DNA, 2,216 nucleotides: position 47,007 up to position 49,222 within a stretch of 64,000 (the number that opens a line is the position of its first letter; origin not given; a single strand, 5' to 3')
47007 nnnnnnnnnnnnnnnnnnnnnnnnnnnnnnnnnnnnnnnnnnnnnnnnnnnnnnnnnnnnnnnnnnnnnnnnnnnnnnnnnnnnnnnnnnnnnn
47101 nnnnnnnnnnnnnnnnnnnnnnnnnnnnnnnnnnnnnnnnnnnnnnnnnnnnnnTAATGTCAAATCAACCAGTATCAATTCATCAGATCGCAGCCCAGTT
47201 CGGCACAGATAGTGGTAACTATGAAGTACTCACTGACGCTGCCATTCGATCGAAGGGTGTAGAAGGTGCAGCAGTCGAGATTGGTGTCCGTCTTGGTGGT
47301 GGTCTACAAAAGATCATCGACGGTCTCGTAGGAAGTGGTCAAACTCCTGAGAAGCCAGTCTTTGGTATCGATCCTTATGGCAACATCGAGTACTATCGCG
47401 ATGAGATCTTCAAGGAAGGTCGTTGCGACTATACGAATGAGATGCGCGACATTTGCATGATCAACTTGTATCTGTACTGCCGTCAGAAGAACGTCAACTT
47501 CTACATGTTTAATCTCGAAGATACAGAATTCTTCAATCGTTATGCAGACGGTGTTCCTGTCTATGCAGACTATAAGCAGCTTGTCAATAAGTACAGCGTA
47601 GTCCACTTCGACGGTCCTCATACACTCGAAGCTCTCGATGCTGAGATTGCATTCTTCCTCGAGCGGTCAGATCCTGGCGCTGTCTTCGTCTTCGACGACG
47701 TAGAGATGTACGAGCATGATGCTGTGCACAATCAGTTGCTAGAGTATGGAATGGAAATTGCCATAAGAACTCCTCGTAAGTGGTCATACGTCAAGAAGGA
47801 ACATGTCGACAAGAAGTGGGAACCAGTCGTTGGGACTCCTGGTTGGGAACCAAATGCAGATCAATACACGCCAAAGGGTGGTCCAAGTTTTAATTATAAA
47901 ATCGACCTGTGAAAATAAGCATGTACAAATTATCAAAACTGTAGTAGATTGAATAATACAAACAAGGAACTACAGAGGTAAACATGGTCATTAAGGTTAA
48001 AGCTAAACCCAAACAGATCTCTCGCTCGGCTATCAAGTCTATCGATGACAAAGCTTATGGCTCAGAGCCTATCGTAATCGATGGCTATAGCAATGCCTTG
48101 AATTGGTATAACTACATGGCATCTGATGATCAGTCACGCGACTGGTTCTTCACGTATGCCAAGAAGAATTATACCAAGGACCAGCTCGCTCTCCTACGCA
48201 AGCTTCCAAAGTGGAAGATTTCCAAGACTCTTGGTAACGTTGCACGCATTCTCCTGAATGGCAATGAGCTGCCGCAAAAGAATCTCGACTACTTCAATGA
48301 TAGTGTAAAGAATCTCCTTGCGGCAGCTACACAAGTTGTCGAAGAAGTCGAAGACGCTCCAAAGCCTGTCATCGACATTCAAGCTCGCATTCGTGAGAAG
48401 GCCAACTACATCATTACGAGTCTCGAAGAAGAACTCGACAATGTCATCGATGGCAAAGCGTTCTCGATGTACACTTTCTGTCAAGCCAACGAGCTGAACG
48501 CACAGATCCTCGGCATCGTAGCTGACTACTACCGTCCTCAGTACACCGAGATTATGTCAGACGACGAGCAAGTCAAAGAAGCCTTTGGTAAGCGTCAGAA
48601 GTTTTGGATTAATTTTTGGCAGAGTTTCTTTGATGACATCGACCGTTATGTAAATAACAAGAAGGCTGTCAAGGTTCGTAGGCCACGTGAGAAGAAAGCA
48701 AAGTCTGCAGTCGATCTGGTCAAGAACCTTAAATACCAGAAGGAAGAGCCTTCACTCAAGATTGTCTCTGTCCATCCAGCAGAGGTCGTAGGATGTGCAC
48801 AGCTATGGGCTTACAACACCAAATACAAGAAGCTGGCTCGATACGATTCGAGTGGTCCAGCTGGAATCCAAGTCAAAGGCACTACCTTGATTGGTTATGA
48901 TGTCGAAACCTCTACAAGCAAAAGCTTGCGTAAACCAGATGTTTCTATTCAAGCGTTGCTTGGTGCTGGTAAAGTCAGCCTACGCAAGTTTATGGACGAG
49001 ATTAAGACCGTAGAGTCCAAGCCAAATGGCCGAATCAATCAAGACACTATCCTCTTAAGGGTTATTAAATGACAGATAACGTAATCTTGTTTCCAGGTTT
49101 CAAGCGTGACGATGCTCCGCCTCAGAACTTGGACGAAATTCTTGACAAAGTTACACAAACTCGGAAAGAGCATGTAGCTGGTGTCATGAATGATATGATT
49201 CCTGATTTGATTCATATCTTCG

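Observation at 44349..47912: Phage-borne heptose nucleotide-sugar pathway cluster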

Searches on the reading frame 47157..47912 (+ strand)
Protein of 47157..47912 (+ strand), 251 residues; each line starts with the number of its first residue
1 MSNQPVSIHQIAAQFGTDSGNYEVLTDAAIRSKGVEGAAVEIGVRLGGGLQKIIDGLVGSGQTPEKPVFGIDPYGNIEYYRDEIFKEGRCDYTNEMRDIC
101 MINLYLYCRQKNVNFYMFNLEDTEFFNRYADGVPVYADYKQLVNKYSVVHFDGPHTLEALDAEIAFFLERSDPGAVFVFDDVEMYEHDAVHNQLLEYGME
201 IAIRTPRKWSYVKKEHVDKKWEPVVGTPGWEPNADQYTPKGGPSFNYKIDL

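Call 3: search_protein_families(library=pfam, proteins=[window:47157-47912:+], max_evalue=0.01)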
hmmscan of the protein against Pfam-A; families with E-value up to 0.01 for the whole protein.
window:47157-47912:+ (251 aa): 1 family
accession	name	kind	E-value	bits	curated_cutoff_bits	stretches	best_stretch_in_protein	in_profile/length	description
PF13578.12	Methyltransf_24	-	3.3e-05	25.2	26.3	1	136-182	58-105/105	Methyltransferase domain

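Call 4: search_protein_families(library=ncbifam, proteins=[window:47157-47912:+], max_evalue=0.01)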
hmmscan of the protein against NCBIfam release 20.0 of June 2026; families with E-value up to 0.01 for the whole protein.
window:47157-47912:+ (251 aa): 0 families

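Call 7: search_protein_families(library=phrogs, proteins=[window:47157-47912:+], max_evalue=0.001)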
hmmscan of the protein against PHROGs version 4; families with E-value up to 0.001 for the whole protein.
window:47157-47912:+ (251 aa): 0 families

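Call 58: find_homologous_proteins(query=window:47157-47909:+)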
Query window:47157-47909:+ (251 aa): 1788 proteins with E <= 0.001 among 2275 candidates; the best 120 are listed.
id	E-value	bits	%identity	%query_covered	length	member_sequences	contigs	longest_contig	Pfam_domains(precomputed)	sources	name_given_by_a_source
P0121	3.4e-157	540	91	100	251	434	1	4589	-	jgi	jgi:hypothetical protein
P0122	3.4e-151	520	87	100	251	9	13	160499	-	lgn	-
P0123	8.0e-142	489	82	99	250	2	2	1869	-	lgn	-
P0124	8.9e-140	483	81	100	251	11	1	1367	-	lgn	-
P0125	1.9e-134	465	80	99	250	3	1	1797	PF13578.13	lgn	-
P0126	1.9e-92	327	92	60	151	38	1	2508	-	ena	-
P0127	3.1e-80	287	56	92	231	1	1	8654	-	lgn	-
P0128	1.3e-78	282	60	82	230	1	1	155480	PF13578.13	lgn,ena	-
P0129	2.6e-76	275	56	96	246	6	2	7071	-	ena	-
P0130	6.7e-75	270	56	84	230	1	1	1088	PF13578.13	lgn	-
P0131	4.1e-65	238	55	79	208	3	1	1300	-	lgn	-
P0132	1.2e-64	236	57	79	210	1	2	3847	PF13578.13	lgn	-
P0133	1.5e-64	236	56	81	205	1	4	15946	PF13578.13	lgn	-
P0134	1.2e-63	233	54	82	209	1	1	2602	-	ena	-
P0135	1.5e-63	233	56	80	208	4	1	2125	PF13578.13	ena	-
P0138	1.7e-62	229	54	81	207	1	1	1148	PF13578.13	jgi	-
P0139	2.1e-62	229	53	83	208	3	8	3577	PF13578.13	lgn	-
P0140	2.3e-62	229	53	82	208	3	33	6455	PF13578.13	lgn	-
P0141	5.3e-62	228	52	81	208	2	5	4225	PF13578.13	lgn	-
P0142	5.9e-62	228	50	81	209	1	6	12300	PF13578.13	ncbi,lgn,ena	-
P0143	1.0e-61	227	53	83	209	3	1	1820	PF13578.13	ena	-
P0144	3.0e-61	225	51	81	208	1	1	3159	PF13578.13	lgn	-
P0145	6.5e-61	224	54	79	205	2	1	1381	PF13578.13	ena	-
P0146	7.7e-61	224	52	81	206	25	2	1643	PF13578.13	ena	-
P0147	8.0e-61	224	54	81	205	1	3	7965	PF13578.13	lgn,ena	-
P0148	1.5e-60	223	53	78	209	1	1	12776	PF13578.13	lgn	-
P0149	1.9e-60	223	53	83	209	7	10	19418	PF13578.13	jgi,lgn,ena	-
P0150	2.3e-60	222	52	82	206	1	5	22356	PF13578.13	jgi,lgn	-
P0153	4.4e-60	221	52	81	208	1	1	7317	PF13578.13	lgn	-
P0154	5.3e-60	221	52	83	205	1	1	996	PF13578.13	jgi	-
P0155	6.2e-60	221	52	81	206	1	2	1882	PF13578.13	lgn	-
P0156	1.1e-59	220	49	81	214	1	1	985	PF13578.13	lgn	-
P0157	1.5e-59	220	51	81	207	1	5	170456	PF13578.13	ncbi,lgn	-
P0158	1.6e-59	220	52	81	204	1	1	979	PF13578.13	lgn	-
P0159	1.6e-59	220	47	83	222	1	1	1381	PF13578.13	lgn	-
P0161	3.0e-59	219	50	82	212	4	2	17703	PF13578.13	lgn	-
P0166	2.1e-58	216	51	81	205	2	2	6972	PF13578.13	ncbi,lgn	-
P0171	4.8e-58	215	50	82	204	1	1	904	PF13578.13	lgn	-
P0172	5.1e-58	215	50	81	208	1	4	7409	PF13578.13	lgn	-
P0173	6.1e-58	214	51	81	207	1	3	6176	PF13578.13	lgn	-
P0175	1.1e-57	214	51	79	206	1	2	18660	PF13578.13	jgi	jgi:hypothetical protein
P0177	1.9e-57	213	48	83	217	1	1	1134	PF13578.13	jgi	-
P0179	6.3e-57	211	49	79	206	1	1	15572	PF13578.13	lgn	-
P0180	7.2e-57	211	47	81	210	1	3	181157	PF13578.13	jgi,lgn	-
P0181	1.2e-56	210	53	81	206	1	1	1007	PF13578.13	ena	-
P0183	3.2e-56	209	51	81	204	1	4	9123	PF13578.13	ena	-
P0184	5.4e-56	208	49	80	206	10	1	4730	PF13578.13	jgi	-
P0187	2.3e-55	206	52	80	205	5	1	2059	PF13578.13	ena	-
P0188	4.8e-55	205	50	81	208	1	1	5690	PF13578.13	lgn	-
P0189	1.0e-54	204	49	83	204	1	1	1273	PF13578.13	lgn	-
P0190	1.2e-54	204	51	79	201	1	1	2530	PF13578.13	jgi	jgi:hypothetical protein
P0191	1.5e-54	203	50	81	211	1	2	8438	PF13578.13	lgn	-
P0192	3.4e-54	202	48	81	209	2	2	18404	PF13578.13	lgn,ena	-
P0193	5.2e-54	202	47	81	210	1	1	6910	PF05711.18,PF13578.13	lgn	-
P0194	6.3e-54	201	45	82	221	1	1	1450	PF13578.13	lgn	-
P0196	1.2e-53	200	48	82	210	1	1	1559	PF13578.13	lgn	-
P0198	2.0e-53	200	48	81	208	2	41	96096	PF13578.13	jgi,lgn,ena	jgi:hypothetical protein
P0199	5.8e-53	198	47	81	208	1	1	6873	PF13578.13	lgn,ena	-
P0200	6.6e-53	198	50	79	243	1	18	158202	PF13578.13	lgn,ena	-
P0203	9.5e-53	197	49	81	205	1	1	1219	PF13578.13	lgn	-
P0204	1.3e-52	197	51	78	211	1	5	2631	PF13578.13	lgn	-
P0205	2.1e-52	196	49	78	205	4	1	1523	PF13578.13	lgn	-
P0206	2.4e-52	196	49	79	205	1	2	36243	PF13578.13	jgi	jgi:hypothetical protein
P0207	2.8e-52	196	53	78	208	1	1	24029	PF13578.13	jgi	-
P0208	4.0e-52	195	49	79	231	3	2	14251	PF13578.13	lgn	-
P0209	4.7e-52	195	49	78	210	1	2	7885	PF13578.13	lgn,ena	-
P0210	5.8e-52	195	49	81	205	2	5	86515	PF13578.13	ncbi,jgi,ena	jgi:hypothetical protein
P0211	6.4e-52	195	49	80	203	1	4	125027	PF13578.13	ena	-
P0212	8.9e-52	194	46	81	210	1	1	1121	PF13578.13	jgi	jgi:Methyltransferase domain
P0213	1.1e-51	194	51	78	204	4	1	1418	PF13578.13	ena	-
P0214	1.3e-51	194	49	77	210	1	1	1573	PF13578.13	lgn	-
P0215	4.2e-51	192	53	74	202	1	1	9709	PF13578.13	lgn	-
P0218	1.2e-50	190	49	80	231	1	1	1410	PF13578.13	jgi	-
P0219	1.3e-50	190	48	79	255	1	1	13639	PF13578.13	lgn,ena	-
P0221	1.4e-50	190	46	80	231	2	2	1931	PF13578.13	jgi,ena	jgi:hypothetical protein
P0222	1.5e-50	190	47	80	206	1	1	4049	PF13578.13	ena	-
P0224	1.7e-50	190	48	85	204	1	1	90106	PF13578.13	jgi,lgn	jgi:hypothetical protein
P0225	1.7e-50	190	48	77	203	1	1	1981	PF13578.13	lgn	-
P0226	1.8e-50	190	50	79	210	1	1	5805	PF13578.13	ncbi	-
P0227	1.9e-50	190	51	78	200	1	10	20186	PF13578.13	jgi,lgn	jgi:hypothetical protein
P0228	1.9e-50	190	48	80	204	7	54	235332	PF13578.13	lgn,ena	-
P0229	2.0e-50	190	50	77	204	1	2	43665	PF13578.13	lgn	-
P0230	2.5e-50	189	50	78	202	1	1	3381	PF13578.13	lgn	-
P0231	2.9e-50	189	49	77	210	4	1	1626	PF13578.13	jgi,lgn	jgi:cephalosporin hydroxylase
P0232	2.9e-50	189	50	78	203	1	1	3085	PF13578.13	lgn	-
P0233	2.9e-50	189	50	80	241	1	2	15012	PF13578.13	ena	-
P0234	3.5e-50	189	45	81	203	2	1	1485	PF13578.13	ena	-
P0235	3.5e-50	189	47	79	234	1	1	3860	PF13578.13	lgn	-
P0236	3.6e-50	189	48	78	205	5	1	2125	PF13578.13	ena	-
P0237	3.6e-50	189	49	78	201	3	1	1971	PF13578.13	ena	-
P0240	5.1e-50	188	47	79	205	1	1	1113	PF13578.13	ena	-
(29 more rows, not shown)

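Call 64: search_protein_families(library=ncbifam, proteins=[window:47157-47909:+], max_evalue=0.01)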
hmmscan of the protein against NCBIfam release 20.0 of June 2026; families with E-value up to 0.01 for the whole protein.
window:47157-47909:+ (251 aa): 0 families

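Call 80: search_solved_structures(query=A2, max_evalue=1, show_alignments=2)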
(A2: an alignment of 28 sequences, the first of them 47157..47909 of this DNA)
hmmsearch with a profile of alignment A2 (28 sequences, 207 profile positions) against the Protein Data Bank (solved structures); distinct sequences matched with E-value up to 1: 2.
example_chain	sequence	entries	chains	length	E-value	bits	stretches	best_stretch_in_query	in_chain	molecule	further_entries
4pmw_A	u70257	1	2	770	0.18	14.6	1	88-137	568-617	DIS3-like exonuclease 2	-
4lu3_A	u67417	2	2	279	0.74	12.6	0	10-67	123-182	Carbonic anhydrase 14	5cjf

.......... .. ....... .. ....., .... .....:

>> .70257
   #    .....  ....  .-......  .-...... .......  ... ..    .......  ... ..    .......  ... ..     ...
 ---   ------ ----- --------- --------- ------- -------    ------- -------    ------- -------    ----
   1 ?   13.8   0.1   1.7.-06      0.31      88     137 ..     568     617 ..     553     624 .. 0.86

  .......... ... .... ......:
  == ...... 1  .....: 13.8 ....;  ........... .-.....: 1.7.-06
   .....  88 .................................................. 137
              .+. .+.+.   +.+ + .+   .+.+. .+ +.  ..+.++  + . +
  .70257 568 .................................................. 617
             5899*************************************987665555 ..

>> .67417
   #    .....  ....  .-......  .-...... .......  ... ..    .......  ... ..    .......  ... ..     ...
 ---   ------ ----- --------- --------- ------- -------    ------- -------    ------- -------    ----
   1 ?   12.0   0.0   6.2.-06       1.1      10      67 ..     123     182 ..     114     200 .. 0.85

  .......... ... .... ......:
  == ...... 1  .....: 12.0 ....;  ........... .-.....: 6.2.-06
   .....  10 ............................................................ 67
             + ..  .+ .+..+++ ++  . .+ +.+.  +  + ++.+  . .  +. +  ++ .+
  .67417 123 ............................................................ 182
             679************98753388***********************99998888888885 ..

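Call 84: predict_structure(alignment_id=A2)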
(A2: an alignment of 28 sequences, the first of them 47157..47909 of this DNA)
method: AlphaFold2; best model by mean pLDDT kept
length: 251 residues; sequences in the alignment: 28
mean_pLDDT: 86.5   pTM: 0.86
mean pLDDT of the five models: 86.5, 85.7, 85.1, 84.9, 84.6
residues with pLDDT >= 90: 159; 70-90: 50; 50-70: 28; < 50: 14
segments of 3 or more residues with pLDDT < 50: 239-251
pLDDT, mean of each block of 10 residues (from residue 1): 58 83 98 98 93 98 96 73 68 84 94 95 94 92 98 87 97 98 91 98 96 96 86 61 35 35
secondary structure, 60 per line:
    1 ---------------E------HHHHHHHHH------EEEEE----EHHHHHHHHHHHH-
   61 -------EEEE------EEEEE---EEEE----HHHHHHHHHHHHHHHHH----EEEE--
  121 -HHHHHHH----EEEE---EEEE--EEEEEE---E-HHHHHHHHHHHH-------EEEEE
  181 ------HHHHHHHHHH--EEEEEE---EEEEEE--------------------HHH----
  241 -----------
elements in order: H23-31 E38-42 H48-59 E68-71 E78-82 E86-89 H94-110 E115-118 H122-128 E133-136 E140-143 E146-151 H157-168 E176-180 H187-196 E199-204 E208-213

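Call 88: fold_search(model_id=the predicted structure, library=pdb)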
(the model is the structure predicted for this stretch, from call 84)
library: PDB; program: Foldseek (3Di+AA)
matches with E <= 10: 1130; with E <= 0.001: 76
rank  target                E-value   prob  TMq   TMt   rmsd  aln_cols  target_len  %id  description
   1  6g80_A                5.1e-08  1.00  0.52  0.60   7.3       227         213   15  Structure of Mycobacterium hassiacum MeT1 from orthorhombic crystals. (released 2019-01-16)
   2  6g80_M                1.1e-07  1.00  0.56  0.63   6.8       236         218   14  Structure of Mycobacterium hassiacum MeT1 from orthorhombic crystals. (released 2019-01-16)
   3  4ce0                  1.9e-07  1.00  0.52  0.60   4.6       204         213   18  Crystal Structure of SAH-bound Spinosyn Rhamnosyl 4'-O- Methyltransferase SpnH from Saccharopolyspora spinosa (released 2014-11-26)
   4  6g7d                  2.0e-07  1.00  0.54  0.61   6.2       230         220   14  Structure of MeT1 from Mycobacterium hassiacum in complex with SAM and glycerol. (released 2019-01-16)
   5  6g80_C                2.8e-07  1.00  0.54  0.62   6.6       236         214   15  Structure of Mycobacterium hassiacum MeT1 from orthorhombic crystals. (released 2019-01-16)
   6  5i10                  3.6e-07  1.00  0.47  0.60   4.6       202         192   16  Crystal structure of spinosyn rhamnosyl 4'-O-methyltransferase spnh mutant T242Q from Saccharopolyspora Spinosa (released 2017-02-08)
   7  6g80_B                3.8e-07  1.00  0.56  0.62   6.5       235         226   14  Structure of Mycobacterium hassiacum MeT1 from orthorhombic crystals. (released 2019-01-16)
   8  2wk1                  4.9e-07  1.00  0.50  0.52   5.6       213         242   16  Structure of the O-methyltransferase NovP (released 2009-12-15)
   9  4cdz                  8.0e-07  1.00  0.48  0.60   4.6       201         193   16  Crystal Structure of Spinosyn Rhamnosyl 4'-O-Methyltransferase SpnH from Saccharopolyspora spinosa (released 2014-11-26)
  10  3tos_A                8.6e-07  1.00  0.48  0.48   5.7       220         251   13  Crystal Structure of CalS11, Calicheamicin Methyltransferase (released 2011-10-05)
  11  3tos_B                1.0e-06  1.00  0.48  0.47   5.6       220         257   13  Crystal Structure of CalS11, Calicheamicin Methyltransferase (released 2011-10-05)
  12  4xvz_C                1.9e-06  1.00  0.49  0.59   4.5       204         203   19  MycF mycinamicin III 3'-O-methyltransferase in complex with Mg (released 2015-03-04)
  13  3tos_G                2.2e-06  1.00  0.49  0.49   5.1       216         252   13  Crystal Structure of CalS11, Calicheamicin Methyltransferase (released 2011-10-05)
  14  3dr5                  2.2e-06  1.00  0.47  0.53   5.4       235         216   16  Crystal structure of the Q8NRD3_CORGL protein from Corynebacterium glutamicum. Northeast Structural Genomics Consortium  (released 2008-09-09)
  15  4xvz_D                2.7e-06  1.00  0.49  0.59   6.1       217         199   18  MycF mycinamicin III 3'-O-methyltransferase in complex with Mg (released 2015-03-04)
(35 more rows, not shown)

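Call 92: search_protein_families(library=padloc, proteins=[window:47157-47909:+], max_evalue=0.001)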
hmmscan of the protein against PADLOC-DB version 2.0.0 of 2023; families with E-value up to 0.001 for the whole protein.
window:47157-47909:+ (251 aa): 0 families

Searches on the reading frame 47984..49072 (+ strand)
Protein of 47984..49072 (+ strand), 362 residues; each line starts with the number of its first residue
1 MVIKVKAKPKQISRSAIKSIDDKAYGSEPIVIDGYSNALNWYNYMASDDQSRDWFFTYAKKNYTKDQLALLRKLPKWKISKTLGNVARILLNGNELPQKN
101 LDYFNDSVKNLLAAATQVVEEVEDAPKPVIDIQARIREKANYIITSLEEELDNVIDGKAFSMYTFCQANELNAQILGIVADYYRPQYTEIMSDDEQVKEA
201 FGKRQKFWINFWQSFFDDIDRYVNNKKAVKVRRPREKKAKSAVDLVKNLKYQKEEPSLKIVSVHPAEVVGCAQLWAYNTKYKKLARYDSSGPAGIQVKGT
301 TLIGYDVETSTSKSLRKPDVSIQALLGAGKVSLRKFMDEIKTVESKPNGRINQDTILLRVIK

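Call 3: search_protein_families(library=pfam, proteins=[window:47984-49072:+], max_evalue=0.01)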
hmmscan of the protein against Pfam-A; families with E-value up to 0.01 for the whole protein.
window:47984-49072:+ (362 aa): 0 families

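Call 7: search_protein_families(library=phrogs, proteins=[window:47984-49072:+], max_evalue=0.001)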
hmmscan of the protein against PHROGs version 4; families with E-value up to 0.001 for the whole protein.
window:47984-49072:+ (362 aa): 1 family
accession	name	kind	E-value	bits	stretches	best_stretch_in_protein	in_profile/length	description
phrog_11903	-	unknown function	3.1e-77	261.3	1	36-360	38-382/383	-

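Call 64: search_protein_families(library=ncbifam, proteins=[window:47984-49069:+], max_evalue=0.01)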
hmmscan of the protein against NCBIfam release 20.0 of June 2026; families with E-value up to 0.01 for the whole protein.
window:47984-49069:+ (362 aa): 0 families

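Call 91: search_solved_structures(query=window:47984-49069:+, max_evalue=1, show_alignments=1)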
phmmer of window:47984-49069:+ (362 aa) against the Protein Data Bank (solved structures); distinct sequences matched with E-value up to 1: 1.
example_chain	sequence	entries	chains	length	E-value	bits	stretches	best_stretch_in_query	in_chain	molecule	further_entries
9kyn_A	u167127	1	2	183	0.77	12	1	215-272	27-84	dTDP-4-dehydrorhamnose 3,5-epimerase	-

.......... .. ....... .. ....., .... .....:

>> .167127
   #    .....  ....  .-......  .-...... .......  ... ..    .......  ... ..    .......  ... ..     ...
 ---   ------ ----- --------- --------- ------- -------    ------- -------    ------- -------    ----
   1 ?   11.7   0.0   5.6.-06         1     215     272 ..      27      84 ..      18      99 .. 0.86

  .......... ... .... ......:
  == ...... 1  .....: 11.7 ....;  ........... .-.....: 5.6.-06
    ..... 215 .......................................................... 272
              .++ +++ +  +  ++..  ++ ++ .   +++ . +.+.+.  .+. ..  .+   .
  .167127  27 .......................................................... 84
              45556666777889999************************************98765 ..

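Call 92: search_protein_families(library=padloc, proteins=[window:47984-49069:+], max_evalue=0.001)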
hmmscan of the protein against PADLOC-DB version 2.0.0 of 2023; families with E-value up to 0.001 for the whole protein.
window:47984-49069:+ (362 aa): 0 families
